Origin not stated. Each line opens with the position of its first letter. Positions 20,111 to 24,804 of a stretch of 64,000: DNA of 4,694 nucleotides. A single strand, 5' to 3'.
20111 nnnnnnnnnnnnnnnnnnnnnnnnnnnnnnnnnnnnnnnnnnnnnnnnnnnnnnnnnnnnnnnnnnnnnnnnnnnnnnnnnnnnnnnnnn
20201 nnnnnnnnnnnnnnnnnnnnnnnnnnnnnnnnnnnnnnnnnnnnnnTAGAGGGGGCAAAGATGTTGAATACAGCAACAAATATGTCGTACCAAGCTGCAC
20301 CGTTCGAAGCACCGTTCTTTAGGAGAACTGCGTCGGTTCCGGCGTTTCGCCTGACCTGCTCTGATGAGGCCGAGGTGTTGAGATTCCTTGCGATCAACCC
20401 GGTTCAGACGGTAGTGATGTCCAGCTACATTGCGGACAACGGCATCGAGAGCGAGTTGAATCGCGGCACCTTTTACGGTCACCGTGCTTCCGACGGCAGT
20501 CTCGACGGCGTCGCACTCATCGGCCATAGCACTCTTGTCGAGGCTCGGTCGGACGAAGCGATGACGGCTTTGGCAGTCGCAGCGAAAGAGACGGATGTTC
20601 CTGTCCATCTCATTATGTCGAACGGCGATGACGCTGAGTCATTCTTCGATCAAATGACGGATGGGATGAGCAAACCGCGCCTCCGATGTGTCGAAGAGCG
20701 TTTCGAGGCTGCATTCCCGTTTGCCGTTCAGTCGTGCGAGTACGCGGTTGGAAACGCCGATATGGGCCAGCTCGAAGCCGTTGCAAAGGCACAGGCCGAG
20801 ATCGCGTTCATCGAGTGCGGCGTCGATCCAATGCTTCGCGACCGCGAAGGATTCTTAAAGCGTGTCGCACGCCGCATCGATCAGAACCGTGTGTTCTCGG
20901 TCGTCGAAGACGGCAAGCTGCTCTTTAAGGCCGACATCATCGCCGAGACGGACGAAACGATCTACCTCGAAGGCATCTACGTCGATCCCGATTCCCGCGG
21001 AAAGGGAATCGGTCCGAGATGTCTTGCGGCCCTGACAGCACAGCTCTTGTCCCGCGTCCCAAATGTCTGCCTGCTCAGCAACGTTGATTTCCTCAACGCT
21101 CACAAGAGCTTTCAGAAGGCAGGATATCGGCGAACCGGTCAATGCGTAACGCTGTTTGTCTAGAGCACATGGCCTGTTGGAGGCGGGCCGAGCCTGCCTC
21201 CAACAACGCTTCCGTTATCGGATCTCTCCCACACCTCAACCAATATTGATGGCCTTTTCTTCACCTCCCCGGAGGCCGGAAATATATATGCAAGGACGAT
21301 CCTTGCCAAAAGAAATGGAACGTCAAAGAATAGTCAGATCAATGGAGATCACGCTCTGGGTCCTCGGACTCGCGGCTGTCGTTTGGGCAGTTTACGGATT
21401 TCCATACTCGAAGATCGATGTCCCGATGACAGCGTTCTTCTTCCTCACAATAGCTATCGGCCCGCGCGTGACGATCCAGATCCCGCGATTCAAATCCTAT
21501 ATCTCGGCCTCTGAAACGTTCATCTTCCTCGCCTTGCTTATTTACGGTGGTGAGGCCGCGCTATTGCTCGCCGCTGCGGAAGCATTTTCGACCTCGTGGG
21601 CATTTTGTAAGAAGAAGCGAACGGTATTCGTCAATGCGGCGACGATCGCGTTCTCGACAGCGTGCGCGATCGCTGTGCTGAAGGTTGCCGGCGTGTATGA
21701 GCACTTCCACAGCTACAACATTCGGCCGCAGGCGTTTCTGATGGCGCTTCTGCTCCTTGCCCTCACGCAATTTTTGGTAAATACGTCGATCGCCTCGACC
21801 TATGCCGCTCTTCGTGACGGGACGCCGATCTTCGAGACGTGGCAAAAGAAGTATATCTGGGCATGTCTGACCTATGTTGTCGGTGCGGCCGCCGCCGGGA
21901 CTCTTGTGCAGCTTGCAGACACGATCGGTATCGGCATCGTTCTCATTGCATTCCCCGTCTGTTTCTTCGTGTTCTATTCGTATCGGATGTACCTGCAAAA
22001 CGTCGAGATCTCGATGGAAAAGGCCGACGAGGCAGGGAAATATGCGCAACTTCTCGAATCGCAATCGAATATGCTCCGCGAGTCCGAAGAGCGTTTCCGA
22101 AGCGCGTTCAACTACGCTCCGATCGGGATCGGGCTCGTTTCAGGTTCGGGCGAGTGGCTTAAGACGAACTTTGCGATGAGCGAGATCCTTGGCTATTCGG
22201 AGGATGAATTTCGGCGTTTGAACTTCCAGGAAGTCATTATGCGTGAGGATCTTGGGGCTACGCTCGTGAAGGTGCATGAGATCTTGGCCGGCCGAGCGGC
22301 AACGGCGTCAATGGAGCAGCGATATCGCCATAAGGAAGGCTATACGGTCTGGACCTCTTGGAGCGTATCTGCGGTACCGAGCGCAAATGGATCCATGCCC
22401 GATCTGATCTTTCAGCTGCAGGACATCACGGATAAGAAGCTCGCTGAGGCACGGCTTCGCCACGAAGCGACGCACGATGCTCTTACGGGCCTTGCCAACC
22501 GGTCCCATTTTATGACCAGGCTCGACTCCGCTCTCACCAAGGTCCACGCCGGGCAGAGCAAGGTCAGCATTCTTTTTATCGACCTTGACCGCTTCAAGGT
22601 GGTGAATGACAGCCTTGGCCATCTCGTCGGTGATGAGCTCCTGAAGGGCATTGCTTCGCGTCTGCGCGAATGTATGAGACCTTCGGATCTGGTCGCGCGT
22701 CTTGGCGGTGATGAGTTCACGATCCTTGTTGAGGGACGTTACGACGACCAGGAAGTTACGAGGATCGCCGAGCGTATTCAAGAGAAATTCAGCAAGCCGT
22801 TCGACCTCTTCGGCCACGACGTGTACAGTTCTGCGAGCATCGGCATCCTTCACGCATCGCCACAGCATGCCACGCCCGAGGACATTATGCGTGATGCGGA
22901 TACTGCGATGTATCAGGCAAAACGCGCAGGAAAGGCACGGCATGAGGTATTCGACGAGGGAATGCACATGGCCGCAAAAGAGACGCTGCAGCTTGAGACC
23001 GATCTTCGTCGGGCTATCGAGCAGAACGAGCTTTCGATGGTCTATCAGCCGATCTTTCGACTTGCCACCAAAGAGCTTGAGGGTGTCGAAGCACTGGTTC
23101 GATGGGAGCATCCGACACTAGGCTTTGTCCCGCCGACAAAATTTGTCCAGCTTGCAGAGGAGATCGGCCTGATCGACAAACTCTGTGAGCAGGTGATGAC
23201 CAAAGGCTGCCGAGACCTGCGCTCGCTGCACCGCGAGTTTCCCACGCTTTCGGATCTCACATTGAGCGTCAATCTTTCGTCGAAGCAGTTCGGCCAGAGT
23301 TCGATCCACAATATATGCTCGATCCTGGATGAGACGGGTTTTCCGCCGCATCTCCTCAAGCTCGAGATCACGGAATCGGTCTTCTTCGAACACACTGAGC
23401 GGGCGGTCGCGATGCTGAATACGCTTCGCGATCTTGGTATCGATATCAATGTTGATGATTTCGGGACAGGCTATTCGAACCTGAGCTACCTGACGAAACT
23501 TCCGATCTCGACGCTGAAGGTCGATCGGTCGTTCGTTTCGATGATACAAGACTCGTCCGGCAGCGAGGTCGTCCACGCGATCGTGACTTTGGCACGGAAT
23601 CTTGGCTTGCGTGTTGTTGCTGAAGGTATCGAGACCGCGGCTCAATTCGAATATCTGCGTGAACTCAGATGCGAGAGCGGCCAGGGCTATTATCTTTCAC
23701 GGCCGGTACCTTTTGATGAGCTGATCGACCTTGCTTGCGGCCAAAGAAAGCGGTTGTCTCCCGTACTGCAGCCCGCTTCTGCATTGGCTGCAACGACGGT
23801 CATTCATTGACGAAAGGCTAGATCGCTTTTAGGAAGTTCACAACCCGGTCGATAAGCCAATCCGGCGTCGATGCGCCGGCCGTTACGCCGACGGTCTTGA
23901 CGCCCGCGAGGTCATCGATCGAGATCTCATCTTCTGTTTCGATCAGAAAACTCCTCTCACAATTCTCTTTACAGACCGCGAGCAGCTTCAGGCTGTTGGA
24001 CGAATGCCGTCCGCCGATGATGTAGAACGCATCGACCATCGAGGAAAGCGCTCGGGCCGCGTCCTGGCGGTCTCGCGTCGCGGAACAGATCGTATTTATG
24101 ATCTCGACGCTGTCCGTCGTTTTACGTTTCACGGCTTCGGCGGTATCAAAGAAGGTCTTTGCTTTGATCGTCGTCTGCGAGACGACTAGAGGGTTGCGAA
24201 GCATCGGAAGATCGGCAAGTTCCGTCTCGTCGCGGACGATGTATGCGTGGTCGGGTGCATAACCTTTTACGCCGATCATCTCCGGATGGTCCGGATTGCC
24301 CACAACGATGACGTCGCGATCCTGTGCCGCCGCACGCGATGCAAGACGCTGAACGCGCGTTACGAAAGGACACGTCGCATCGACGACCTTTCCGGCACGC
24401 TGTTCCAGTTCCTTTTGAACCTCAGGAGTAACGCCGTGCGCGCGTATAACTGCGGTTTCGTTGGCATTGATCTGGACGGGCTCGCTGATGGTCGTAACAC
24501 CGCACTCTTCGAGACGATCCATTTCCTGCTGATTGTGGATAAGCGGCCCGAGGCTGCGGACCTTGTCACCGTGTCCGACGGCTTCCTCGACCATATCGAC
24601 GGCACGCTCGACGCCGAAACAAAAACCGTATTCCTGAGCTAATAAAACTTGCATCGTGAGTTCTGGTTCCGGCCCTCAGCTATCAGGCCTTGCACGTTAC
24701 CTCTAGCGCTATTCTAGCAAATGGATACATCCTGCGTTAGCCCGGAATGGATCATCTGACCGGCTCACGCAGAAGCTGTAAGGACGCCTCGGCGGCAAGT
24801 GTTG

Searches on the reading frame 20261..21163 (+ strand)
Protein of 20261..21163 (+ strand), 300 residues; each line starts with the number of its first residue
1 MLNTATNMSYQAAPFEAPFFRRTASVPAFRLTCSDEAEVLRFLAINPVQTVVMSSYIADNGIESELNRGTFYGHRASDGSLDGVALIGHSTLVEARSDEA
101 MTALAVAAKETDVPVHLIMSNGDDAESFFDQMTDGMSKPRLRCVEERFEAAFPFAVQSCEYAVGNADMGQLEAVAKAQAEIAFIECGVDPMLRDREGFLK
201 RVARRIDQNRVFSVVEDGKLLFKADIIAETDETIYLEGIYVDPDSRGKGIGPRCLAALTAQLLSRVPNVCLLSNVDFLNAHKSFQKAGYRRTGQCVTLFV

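Call 14: search_protein_families(library=pfam, proteins=[window:20261-21163:+], max_evalue=0.001)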
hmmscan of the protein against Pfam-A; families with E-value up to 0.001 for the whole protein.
window:20261-21163:+ (300 aa): 3 families
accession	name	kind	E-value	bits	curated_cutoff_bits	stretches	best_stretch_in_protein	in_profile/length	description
PF13508.13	Acetyltransf_7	-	2.1e-07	31.6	27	1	209-290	3-83/84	Acetyltransferase (GNAT) domain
PF00583.31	Acetyltransf_1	-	1.3e-06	29.2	20.7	1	207-289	31-116/116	Acetyltransferase (GNAT) family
PF13673.13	Acetyltransf_10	-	0.0003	21.2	23.6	1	203-294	23-112/128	Acetyltransferase (GNAT) domain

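Call 48: search_protein_families(library=ncbifam, proteins=[window:20261-21160:+], max_evalue=0.01)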
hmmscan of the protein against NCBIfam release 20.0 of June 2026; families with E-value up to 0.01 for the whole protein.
window:20261-21160:+ (300 aa): 5 families
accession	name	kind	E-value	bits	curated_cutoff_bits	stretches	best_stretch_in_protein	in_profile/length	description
NF007807.0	PRK10514.1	equivalog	0.00053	19.9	134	0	235-294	72-127/147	acetyltransferase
NF000497.1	AAC_6p_Iak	exception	0.0012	18.9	325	1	225-296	69-143/153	aminoglycoside N-acetyltransferase AAC(6')-Iak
NF000138.1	AAC_6p_Iz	exception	0.0025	18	320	1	229-296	75-143/153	aminoglycoside N-acetyltransferase AAC(6')-Iz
NF040503.1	resist_ArsN1a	equivalog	0.0038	17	170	1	238-293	81-137/159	arsinothricin resistance N-acetyltransferase ArsN1 family A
NF033075.0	AAC_6p_Steno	equivalog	0.0047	17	290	0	232-296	74-139/148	aminoglycoside 6'-N-acetyltransferase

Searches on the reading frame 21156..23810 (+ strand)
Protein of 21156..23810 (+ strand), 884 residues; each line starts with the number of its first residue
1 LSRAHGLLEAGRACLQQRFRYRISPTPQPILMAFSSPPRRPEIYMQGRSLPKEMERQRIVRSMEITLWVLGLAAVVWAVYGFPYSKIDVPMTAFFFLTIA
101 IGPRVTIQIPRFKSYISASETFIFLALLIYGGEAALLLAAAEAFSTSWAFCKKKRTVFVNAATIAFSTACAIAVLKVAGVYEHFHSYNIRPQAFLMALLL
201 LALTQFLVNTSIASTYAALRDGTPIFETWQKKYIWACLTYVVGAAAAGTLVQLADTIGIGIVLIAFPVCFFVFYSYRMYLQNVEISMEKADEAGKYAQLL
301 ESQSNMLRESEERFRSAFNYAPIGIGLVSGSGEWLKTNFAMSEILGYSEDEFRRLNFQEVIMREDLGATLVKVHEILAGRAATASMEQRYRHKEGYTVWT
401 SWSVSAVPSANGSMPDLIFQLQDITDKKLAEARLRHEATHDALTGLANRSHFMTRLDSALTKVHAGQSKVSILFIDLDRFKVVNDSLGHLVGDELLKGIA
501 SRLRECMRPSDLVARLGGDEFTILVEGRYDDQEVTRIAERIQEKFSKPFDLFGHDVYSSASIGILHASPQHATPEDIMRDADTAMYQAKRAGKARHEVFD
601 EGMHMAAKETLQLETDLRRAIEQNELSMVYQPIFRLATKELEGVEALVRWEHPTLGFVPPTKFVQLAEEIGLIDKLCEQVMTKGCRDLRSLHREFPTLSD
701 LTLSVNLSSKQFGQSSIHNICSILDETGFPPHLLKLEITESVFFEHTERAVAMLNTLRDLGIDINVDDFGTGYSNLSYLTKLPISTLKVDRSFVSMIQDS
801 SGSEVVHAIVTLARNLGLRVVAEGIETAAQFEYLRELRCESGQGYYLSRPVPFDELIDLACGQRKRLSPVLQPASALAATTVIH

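Call 14: search_protein_families(library=pfam, proteins=[window:21156-23810:+], max_evalue=0.001)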
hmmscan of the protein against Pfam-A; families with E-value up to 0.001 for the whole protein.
window:21156-23810:+ (884 aa): 5 families
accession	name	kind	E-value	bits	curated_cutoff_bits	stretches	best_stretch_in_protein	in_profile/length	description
PF00563.25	EAL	-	1.1e-72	244.7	31.3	1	616-850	3-236/236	EAL domain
PF00990.26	GGDEF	-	1.8e-50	171.3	23.8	1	438-594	1-160/161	Diguanylate cyclase, GGDEF domain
PF08447.18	PAS_3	-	2.2e-09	37.9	25.6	1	340-413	7-81/89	PAS fold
PF08448.16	PAS_4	-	0.00015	22.4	23.1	1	321-428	4-109/110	PAS fold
PF13426.13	PAS_9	-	0.001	19.8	27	0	324-426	3-103/103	PAS domain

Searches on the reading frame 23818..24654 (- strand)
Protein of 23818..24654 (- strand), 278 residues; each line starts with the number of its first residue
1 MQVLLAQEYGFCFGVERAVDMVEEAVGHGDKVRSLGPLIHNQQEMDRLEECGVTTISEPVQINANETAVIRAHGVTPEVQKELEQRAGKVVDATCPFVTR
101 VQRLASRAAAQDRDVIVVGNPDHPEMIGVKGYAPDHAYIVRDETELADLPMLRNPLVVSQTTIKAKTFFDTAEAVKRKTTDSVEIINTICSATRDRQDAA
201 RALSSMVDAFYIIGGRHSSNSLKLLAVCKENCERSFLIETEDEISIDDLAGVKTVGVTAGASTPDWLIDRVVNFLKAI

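Call 14: search_protein_families(library=pfam, proteins=[window:23818-24654:-], max_evalue=0.001)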
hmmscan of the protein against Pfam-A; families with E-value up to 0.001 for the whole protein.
window:23818-24654:- (278 aa): 1 family
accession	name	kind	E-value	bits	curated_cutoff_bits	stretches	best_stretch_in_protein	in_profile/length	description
PF02401.23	LYTB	-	1.7e-91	306.6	24.5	1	3-275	1-266/267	LytB protein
